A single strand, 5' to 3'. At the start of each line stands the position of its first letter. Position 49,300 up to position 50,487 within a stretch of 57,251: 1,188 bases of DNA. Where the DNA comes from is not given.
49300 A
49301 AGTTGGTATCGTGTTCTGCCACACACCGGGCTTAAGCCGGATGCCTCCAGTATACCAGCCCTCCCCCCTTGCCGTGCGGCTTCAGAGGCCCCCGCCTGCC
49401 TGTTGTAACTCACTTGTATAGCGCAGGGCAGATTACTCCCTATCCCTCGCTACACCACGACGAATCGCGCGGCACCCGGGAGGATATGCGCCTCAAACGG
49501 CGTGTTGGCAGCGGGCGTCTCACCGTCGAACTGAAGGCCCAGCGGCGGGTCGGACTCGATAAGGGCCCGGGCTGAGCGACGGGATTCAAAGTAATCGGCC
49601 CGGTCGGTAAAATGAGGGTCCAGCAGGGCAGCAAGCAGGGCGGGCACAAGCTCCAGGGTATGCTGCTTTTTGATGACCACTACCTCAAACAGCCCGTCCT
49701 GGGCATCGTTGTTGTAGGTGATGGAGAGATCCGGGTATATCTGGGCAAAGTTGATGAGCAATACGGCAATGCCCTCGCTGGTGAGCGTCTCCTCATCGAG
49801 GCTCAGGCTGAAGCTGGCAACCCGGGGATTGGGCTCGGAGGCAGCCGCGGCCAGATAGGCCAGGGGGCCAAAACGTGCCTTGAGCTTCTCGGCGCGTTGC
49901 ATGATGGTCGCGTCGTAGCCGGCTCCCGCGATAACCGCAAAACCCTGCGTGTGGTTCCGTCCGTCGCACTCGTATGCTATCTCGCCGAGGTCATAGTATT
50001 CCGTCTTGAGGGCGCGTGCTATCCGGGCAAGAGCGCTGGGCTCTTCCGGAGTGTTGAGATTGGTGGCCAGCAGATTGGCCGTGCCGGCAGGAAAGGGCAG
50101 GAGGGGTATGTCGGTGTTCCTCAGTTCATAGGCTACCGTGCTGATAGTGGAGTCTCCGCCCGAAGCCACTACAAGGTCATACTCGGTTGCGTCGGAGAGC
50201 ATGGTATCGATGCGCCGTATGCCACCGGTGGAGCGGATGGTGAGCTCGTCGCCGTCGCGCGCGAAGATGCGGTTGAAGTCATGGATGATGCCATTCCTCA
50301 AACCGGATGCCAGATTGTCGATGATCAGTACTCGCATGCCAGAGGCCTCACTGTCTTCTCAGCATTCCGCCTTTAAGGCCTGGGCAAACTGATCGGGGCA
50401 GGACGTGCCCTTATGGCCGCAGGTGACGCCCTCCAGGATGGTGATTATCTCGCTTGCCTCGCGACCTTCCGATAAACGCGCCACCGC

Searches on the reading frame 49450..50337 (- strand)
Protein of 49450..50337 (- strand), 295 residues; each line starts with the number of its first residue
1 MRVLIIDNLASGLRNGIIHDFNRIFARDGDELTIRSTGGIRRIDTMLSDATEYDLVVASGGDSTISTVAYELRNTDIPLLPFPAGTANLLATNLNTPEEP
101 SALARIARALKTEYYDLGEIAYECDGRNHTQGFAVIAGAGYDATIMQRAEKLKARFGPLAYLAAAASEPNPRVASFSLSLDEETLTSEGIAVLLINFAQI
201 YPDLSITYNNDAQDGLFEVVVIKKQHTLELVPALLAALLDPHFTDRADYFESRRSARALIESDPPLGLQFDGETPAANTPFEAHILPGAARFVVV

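Call 91: search_protein_families(library=pfam, max_evalue=0.01, proteins=[window:49450-50337:-])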
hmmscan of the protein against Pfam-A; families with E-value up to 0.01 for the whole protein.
window:49450-50337:- (295 aa): 3 families
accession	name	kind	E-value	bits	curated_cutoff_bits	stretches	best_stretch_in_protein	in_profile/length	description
PF19279.4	YegS_C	-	4.8e-14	52.8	27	1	138-292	4-156/158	YegS C-terminal NAD kinase beta sandwich-like domain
PF00781.29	DAGK_cat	-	9e-14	51.6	23.6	1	3-119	2-124/125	Diacylglycerol kinase catalytic domain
PF01513.26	NAD_kinase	-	1.8e-07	31.9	25.5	1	51-105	71-120/130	ATP-NAD kinase N-terminal domain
